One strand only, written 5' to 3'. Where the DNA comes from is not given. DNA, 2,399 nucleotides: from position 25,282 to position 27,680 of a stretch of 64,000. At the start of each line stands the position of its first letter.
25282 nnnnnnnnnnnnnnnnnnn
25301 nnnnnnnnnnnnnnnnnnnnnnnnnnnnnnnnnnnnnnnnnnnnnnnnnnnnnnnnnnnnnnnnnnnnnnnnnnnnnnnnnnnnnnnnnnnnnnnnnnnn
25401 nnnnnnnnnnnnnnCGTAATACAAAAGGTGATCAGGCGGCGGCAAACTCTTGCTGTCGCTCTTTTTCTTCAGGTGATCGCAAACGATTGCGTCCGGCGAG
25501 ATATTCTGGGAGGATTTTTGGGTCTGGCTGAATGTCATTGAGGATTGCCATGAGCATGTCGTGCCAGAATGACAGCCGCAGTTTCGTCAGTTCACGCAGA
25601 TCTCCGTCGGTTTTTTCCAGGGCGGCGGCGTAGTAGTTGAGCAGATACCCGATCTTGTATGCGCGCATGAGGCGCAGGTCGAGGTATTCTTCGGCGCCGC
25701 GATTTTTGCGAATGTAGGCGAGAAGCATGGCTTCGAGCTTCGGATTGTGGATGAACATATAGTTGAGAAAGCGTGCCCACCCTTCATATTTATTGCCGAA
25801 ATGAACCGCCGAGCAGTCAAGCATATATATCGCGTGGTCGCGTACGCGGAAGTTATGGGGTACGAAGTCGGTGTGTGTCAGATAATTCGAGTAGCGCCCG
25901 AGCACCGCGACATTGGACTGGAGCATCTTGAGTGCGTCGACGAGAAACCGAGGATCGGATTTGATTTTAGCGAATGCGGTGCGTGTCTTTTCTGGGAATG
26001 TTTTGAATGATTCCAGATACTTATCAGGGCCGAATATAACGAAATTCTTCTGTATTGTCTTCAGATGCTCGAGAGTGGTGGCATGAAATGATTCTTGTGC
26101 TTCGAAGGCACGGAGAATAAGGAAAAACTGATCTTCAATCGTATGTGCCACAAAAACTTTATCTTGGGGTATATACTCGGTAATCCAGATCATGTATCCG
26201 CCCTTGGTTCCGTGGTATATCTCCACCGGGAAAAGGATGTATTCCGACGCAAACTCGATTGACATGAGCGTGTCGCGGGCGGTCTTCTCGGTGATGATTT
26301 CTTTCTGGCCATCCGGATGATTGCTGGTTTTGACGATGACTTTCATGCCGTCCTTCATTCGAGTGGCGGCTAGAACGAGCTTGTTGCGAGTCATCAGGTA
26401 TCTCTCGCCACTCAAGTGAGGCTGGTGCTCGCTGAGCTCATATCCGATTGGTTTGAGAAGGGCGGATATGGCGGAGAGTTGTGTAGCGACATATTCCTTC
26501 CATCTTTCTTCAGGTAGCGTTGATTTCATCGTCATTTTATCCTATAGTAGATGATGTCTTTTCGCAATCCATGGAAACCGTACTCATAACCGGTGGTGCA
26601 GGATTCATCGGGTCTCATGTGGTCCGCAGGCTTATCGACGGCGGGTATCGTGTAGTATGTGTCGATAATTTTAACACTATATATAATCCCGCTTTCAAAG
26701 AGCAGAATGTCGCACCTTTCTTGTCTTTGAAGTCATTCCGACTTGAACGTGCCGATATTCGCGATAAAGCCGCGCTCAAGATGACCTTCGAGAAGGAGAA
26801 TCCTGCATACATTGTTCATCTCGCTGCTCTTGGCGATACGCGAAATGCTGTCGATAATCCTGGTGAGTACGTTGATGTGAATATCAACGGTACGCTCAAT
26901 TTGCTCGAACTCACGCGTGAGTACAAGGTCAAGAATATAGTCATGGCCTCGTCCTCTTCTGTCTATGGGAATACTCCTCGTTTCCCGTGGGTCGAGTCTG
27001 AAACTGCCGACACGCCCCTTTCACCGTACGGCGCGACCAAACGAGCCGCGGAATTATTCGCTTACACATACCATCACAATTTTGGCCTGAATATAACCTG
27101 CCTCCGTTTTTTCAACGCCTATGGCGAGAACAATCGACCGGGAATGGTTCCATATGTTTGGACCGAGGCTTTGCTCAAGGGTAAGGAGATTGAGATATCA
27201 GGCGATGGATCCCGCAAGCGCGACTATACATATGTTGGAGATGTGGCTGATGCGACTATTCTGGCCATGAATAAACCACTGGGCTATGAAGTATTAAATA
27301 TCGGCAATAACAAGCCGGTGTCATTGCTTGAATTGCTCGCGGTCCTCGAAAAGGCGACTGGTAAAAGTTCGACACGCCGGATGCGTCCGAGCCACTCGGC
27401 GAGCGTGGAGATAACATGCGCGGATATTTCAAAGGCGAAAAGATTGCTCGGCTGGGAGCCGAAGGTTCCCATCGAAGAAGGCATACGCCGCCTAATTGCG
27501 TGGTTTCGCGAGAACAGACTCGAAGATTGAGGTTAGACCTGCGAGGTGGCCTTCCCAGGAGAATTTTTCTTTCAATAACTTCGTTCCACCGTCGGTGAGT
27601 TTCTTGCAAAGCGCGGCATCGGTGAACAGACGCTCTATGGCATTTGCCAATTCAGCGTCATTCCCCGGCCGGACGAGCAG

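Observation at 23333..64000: Very large (~40 kb, ~40 gene) surface-glycan biosynthesis locus with an exceptional density of methyltransferases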

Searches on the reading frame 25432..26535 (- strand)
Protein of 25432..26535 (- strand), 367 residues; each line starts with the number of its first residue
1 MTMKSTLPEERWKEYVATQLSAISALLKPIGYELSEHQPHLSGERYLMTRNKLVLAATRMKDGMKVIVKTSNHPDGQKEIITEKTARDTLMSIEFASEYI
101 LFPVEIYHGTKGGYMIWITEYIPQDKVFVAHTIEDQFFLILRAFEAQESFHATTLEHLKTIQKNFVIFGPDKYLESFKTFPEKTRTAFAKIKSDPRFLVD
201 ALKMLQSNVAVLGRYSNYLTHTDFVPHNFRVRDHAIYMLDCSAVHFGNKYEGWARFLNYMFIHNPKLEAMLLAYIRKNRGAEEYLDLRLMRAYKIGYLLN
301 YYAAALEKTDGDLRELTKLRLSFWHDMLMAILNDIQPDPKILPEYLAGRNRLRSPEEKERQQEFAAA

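Call 4: search_protein_families(library=pfam, proteins=[window:25432-26535:-], max_evalue=0.001)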
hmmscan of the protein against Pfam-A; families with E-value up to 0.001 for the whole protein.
window:25432-26535:- (367 aa): 0 families

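Call 9: search_protein_families(library=pfam, proteins=[window:25432-26535:-], max_evalue=5)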
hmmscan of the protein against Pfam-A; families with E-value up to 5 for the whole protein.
window:25432-26535:- (367 aa): 0 families

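Call 15: search_protein_families(library=ncbifam, proteins=[window:25432-26535:-], max_evalue=0.01)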
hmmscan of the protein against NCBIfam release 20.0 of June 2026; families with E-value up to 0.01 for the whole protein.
window:25432-26535:- (367 aa): 0 families

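Call 18: search_solved_structures(query=window:25432-26535:-, max_evalue=10)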
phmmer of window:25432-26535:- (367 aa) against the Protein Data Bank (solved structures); distinct sequences matched with E-value up to 10: 4.
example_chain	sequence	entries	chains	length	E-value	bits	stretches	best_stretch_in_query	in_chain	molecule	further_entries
9h91_J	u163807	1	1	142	0.39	12.7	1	31-96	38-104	50S ribosomal protein L13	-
5t7v_LM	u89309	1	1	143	0.9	11.5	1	31-86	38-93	50S ribosomal protein L13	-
7asn_H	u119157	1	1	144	0.92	11.5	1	31-86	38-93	50S ribosomal protein L13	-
4wce_G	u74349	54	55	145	0.93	11.5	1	31-86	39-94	50S ribosomal protein L13 | Large ribosomal subunit protein uL13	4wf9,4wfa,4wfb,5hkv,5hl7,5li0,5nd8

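Call 49: search_protein_representatives(protein=window:25432-26535:-)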
Query: 367 residues. Proteins with E-value up to 0.001 (for the whole library): 122; up to 1e-10: 100; up to 1e-30: 72. The best 122 are listed.
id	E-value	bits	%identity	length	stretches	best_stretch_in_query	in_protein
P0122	2.4e-119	414.7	52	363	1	10-367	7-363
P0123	3.1e-97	342.0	46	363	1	11-364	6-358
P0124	5.1e-91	321.5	45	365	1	22-366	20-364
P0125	3.2e-86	305.8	44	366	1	10-364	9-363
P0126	1.9e-85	303.2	46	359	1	17-367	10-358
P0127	3.8e-85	302.2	41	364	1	9-364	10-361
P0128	1.1e-84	300.7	44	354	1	17-367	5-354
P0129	7.9e-84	297.9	44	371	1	9-364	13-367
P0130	6.5e-82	291.6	41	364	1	10-362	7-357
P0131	6.5e-80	285.0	41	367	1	10-361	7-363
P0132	4.3e-79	282.3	43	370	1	10-362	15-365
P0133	1.6e-78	280.4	44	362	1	9-364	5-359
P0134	5.9e-78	278.6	40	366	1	8-363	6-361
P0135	6.4e-78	278.5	41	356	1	24-365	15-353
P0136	8.4e-77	274.8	43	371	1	10-361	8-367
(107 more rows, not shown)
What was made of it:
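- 25432..26535 (-): APH-fold small-molecule kinase-like protein (367 aa). Family of 122 representatives (call 49).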

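Call 51: search_solved_structures(query=A3, max_evalue=10, show_alignments=1)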
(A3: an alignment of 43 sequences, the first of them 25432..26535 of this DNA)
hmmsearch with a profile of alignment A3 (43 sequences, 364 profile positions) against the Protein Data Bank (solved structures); distinct sequences matched with E-value up to 10: 10.
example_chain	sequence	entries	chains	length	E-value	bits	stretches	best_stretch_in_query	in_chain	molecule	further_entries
3ham_A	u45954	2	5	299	0.06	15.5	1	64-246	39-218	Aminoglycoside phosphotransferase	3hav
5cwc_A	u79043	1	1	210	0.082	15.1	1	147-219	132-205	Designed helical repeat protein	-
4feu_A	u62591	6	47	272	0.18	14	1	215-288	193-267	Aminoglycoside 3'-phosphotransferase AphA1-IAB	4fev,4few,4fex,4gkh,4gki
4ej7_A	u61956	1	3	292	0.2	13.8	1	215-288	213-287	Aminoglycoside 3'-phosphotransferase AphA1-IAB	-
5jdo_B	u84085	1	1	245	0.78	11.9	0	166-211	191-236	Haptoglobin-haemoglobin receptor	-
5jdo_A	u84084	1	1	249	0.82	11.8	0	166-211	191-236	Haptoglobin-haemoglobin receptor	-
4e40_A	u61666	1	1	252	0.85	11.7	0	166-211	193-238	Putative uncharacterized protein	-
8fed_D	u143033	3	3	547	0.93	11.6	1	174-220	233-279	Virulence factor mce family protein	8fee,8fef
9l8v_A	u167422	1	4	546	2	10.5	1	232-253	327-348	Methionine-tRNA ligase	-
9vq4_A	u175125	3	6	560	2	10.5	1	232-253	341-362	Methionine-tRNA ligase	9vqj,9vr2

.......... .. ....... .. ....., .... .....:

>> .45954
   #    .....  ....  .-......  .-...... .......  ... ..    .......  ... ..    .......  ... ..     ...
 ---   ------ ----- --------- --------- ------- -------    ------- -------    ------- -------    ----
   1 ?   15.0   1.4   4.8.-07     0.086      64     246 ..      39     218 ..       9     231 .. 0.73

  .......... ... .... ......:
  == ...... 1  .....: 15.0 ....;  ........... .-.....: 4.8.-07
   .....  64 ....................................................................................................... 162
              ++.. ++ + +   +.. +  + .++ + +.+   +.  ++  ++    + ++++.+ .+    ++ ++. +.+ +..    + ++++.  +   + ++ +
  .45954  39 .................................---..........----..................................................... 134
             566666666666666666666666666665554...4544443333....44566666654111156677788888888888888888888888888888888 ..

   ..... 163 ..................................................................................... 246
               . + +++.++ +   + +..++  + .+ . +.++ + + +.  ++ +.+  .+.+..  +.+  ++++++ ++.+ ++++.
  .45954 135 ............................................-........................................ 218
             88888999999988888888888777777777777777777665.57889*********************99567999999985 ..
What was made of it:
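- On APH / choline-kinase-like (protein-kinase-like fold) small-molecule kinases: The profile match to the PDB is only marginal (APH(2''), E 0.06, call 51).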

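Call 56: predict_structure(alignment_id=A3)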
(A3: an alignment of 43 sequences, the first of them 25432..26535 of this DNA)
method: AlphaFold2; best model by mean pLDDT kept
length: 367 residues; sequences in the alignment: 43
mean_pLDDT: 93.8   pTM: 0.92
mean pLDDT of the five models: 93.8, 93.1, 92.8, 92.5, 92.2
residues with pLDDT >= 90: 319; 70-90: 36; 50-70: 6; < 50: 6
segments of 3 or more residues with pLDDT < 50: 1-5
pLDDT, mean of each block of 10 residues (from residue 1): 57 94 98 96 87 97 98 97 95 77 97 98 94 97 93 82 94 98 96 94 98 97 96 94 96 98 97 98 98 98 94 97 98 97 97 94 75
secondary structure, 60 per line:
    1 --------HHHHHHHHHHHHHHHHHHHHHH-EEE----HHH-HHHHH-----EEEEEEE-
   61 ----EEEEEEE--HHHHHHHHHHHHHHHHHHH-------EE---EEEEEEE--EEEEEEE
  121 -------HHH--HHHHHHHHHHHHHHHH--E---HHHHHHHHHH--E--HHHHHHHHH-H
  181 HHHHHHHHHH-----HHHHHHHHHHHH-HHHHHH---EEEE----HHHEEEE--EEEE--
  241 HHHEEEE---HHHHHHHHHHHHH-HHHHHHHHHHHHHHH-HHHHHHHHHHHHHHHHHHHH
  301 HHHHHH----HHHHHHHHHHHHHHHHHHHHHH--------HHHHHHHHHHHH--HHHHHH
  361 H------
elements in order: H9-30 E32-34 H43-47 E53-59 E65-71 H74-92 E105-111 E114-120 H133-148 H155-164 H170-178 H180-190 H196-207 H209-214 E218-221 E229-232 E235-238 E244-247 H251-263 H265-279 H281-306 H311-332 H341-352 H355-361
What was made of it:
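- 25432..26535 (-): AlphaFold pLDDT 93.8 (call 56).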

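Call 60: fold_search(model_id=the predicted structure, library=pdb)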
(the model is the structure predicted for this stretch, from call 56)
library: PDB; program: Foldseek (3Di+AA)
matches with E <= 10: 1989; with E <= 0.001: 370
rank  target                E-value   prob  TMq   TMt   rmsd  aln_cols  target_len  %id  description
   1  7w15_B                2.3e-08  1.00  0.54  0.66   5.8       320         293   14  Crystal Structure of MPH-E in complex with GTP and Erythromycin (released 2023-04-26)
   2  4ej7_C                3.2e-08  1.00  0.47  0.61   5.9       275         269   12  Crystal structure of the aminoglycoside phosphotransferase APH(3')-Ia, ATP-bound (released 2012-04-18)
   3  8ixi_A                3.8e-08  1.00  0.54  0.65   5.6       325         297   14  Crystal structure of macrolide phosphotransferase from Klebsiella pneumoniae (released 2024-01-31)
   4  4ej7_A                5.0e-08  1.00  0.45  0.59   6.1       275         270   12  Crystal structure of the aminoglycoside phosphotransferase APH(3')-Ia, ATP-bound (released 2012-04-18)
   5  7w15_A                5.3e-08  1.00  0.54  0.65   5.8       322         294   14  Crystal Structure of MPH-E in complex with GTP and Erythromycin (released 2023-04-26)
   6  2pul_A                6.8e-08  1.00  0.46  0.45  10.1       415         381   12  Structures of 5-methylthioribose kinase reveal substrate specificity and unusual mode of nucleotide binding (released 2007-05-22)
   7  8ixi_B                7.9e-08  1.00  0.56  0.67   5.5       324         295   13  Crystal structure of macrolide phosphotransferase from Klebsiella pneumoniae (released 2024-01-31)
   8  3w0m                  8.7e-08  1.00  0.52  0.63   5.8       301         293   13  Crystal structure of a thermostable mutant of aminoglycoside phosphotransferase APH(4)-Ia, apo form (released 2013-08-07)
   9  5igh                  8.7e-08  1.00  0.48  0.56  10.7       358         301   12  Macrolide 2'-phosphotransferase type I (released 2017-04-26)
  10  7w1a_B                1.1e-07  1.00  0.54  0.66   5.3       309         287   13  Crystal Structure of MPH-E in complex with GMP and Azithromycin (released 2023-04-26)
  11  3w0p                  1.1e-07  1.00  0.50  0.59   6.0       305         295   13  Crystal structure of a thermostable mutant of aminoglycoside phosphotransferase APH(4)-Ia (D198A), ternary complex with  (released 2013-08-07)
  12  7w19_B                1.2e-07  1.00  0.54  0.65   5.8       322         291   14  Crystal Structure of Acinetobacter baumannii MPH-E (released 2022-12-07)
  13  3w0n                  1.4e-07  1.00  0.51  0.61   5.4       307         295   13  Crystal structure of a thermostable mutant of aminoglycoside phosphotransferase APH(4)-Ia, ternary complex with AMP-PNP  (released 2013-08-07)
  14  4dca                  1.6e-07  1.00  0.52  0.62   5.5       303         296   13  Crystal structure of aminoglycoside phosphotransferase APH(2'')-Ib, ADP-bound (released 2012-02-01)
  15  5uxb_B                1.6e-07  1.00  0.50  0.60   6.3       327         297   13  Crystal structure of macrolide 2'-phosphotransferase MphH from Brachybacterium faecium, apoenzyme (released 2017-07-26)
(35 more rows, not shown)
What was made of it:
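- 25432..26535 (-): Foldseek top hits are macrolide and aminoglycoside phosphotransferases, prob 1.0, TM 0.54-0.67 (call 60).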

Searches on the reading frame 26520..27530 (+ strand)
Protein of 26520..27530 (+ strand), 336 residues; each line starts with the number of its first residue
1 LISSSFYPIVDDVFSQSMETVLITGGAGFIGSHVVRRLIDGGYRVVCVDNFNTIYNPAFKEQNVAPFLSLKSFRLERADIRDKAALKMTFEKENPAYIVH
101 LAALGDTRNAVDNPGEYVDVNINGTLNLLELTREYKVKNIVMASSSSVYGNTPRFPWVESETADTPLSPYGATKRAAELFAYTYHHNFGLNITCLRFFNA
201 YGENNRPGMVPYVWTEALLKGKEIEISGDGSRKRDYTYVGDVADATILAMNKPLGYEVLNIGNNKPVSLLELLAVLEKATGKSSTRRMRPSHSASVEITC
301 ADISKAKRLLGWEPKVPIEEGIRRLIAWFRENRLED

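Call 4: search_protein_families(library=pfam, proteins=[window:26520-27530:+], max_evalue=0.001)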
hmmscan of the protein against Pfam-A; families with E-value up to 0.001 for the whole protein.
window:26520-27530:+ (336 aa): 10 families
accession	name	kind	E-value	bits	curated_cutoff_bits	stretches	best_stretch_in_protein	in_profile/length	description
PF01370.27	Epimerase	-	9.5e-61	205.7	20.9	1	21-262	1-240/240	NAD dependent epimerase/dehydratase family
PF16363.11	GDP_Man_Dehyd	-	1.5e-60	205.9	27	1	22-324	1-331/332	GDP-mannose 4,6 dehydratase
PF01073.25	3Beta_HSD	-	2.2e-25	89.7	22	1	22-252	1-231/280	3-beta hydroxysteroid dehydrogenase/isomerase family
PF02719.21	Polysacc_synt_2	-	6e-19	68.8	20.2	1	21-284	1-251/293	Polysaccharide biosynthesis protein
PF04321.23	RmlD_sub_bind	-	2.7e-18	66.5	27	1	20-294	2-244/287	RmlD substrate binding domain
PF07993.18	NAD_binding_4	-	2.1e-09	37.4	20.1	1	96-202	90-209/258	Male sterility protein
PF08659.16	KR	-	3.5e-06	27.5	22.6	1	20-151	2-143/180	KR domain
PF13460.12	NAD_binding_10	-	3.2e-05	24.3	27.2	1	25-196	1-142/184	NAD(P)H-binding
PF05368.20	NmrA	-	3.3e-05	24.1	27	0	19-94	3-71/298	NmrA-like family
PF00106.31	adh_short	-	5.2e-05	23.2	26.6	1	20-135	2-122/195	short chain dehydrogenase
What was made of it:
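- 26520..27530 (+): Extended SDR, GalE-like NDP-sugar epimerase/dehydratase (336 aa). Epimerase 9.5e-61 (call 4).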

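Call 14: search_protein_families(library=ncbifam, proteins=[window:26520-27530:+], max_evalue=0.01)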
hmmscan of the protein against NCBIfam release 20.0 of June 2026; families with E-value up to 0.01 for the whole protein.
window:26520-27530:+ (336 aa): 53 families (the best 25 are shown)
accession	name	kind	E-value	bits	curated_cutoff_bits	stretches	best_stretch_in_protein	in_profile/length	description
TIGR01179.1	galE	equivalog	2.2e-57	194.4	262.3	1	21-332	2-328/332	UDP-glucose 4-epimerase GalE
TIGR01181.1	dTDP_gluc_dehyt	equivalog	2.6e-50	171.4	365.1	1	21-333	2-315/321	dTDP-glucose 4,6-dehydratase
TIGR04180.1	EDH_00030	hypoth_equivalog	2.8e-48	164.5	475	1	21-316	1-296/297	NAD-dependent 4,6-dehydratase LegB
NF007956.0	PRK10675.1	subfamily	6.1e-44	150.5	394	1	20-322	2-322/338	UDP-glucose 4-epimerase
NF011728.1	PRK15181.1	equivalog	1e-39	136.5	760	1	20-331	17-339/348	Vi polysaccharide biosynthesis UDP-N-acetylglucosaminuronic acid C-4 epimerase TviC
NF007582.0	PRK10217.1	equivalog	3.9e-34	118.3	698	1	18-332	1-334/355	dTDP-glucose 4,6-dehydratase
NF007490.0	PRK10084.1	subfamily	5.3e-34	117.8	649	1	21-332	3-337/361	dTDP-glucose 4,6-dehydratase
TIGR02197.1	heptose_epim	equivalog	1e-33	116.9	274.6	1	21-330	1-314/316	ADP-glyceromanno-heptose 6-epimerase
TIGR02622.1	CDP_4_6_dhtase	equivalog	6.5e-25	88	278.45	2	19-188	5-172/352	CDP-glucose 4,6-dehydratase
NF047922.1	GDPFucSynFcl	equivalog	9.7e-22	77.8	500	1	76-333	35-305/308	GDP-L-fucose synthase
NF043036.1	ErythonDh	equivalog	6.3e-19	68.3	325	1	21-185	3-164/321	D-erythronate dehydrogenase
NF042422.1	oxyalk_red_OleD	equivalog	1.6e-18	67.1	580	1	21-289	3-259/329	2-alkyl-3-oxoalkanoate reductase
TIGR03466.1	HpnA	hypoth_equivalog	1.5e-17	63.5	367.65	1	20-181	2-152/327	hopanoid-associated sugar epimerase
TIGR01472.1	gmd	equivalog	1.7e-16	60.4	415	1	21-248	3-237/342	GDP-mannose 4,6-dehydratase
NF042423.1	oxyalk_red_Shew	equivalog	2.9e-15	56.2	580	1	15-274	5-251/331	2-alkyl-3-oxoalkanoate reductase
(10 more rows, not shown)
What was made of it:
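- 26520..27530 (+): Best NCBIfam hit is GalE, 194 bits against a cut-off of 262 (call 14).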
